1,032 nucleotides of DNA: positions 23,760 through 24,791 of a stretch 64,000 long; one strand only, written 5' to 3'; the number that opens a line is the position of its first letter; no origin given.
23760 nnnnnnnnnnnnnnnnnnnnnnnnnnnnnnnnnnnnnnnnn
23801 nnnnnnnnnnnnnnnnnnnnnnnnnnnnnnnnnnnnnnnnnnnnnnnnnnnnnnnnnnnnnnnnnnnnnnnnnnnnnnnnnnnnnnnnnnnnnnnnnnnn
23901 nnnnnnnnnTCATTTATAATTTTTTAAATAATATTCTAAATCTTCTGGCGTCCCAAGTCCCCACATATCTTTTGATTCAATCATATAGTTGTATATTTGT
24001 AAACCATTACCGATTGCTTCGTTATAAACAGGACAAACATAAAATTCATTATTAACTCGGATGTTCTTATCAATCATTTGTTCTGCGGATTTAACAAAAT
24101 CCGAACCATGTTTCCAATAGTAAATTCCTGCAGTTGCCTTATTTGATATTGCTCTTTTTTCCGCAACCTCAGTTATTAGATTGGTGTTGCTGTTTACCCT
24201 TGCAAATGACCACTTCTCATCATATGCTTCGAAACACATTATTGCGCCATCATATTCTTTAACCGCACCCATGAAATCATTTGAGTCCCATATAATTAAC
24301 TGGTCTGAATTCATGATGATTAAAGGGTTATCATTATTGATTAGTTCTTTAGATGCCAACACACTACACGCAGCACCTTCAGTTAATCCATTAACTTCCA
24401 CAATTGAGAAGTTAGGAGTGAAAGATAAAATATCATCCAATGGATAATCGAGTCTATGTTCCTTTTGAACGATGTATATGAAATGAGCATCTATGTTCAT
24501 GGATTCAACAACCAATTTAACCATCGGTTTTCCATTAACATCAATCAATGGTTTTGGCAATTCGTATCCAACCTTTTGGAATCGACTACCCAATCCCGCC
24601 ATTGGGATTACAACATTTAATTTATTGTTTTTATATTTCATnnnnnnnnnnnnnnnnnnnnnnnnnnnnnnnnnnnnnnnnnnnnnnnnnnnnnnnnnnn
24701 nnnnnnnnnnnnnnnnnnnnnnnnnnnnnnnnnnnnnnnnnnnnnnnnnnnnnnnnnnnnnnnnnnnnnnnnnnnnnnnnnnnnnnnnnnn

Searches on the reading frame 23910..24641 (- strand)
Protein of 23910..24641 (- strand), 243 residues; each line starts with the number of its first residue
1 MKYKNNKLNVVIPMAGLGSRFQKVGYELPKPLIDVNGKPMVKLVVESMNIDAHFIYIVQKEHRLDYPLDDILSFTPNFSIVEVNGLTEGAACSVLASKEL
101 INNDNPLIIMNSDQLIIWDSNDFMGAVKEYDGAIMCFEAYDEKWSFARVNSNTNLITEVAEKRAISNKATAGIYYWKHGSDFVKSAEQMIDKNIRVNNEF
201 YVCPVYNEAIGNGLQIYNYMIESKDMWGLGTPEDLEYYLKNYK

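Call 38: search_protein_families(library=phrogs, proteins=[window:23910-24641:-], max_evalue=0.001)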
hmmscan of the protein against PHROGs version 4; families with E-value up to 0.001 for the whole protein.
window:23910-24641:- (243 aa): 1 family
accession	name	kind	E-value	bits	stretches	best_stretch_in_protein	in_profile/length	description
phrog_3980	-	unknown function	7.1e-71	240.3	1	7-240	2-245/495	-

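Call 96: search_protein_families(library=pfam, proteins=[window:23910-24641:-], max_evalue=0.001)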
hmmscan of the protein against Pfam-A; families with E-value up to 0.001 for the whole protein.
window:23910-24641:- (243 aa): 2 families
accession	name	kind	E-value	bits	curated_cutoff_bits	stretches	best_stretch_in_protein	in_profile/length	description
PF00483.29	NTP_transferase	-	1e-09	38.8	21.2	1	11-180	3-184/245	Nucleotidyl transferase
PF12804.13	NTP_transf_3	-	0.00081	20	27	1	11-66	2-53/160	MobA-like NTP transferase domain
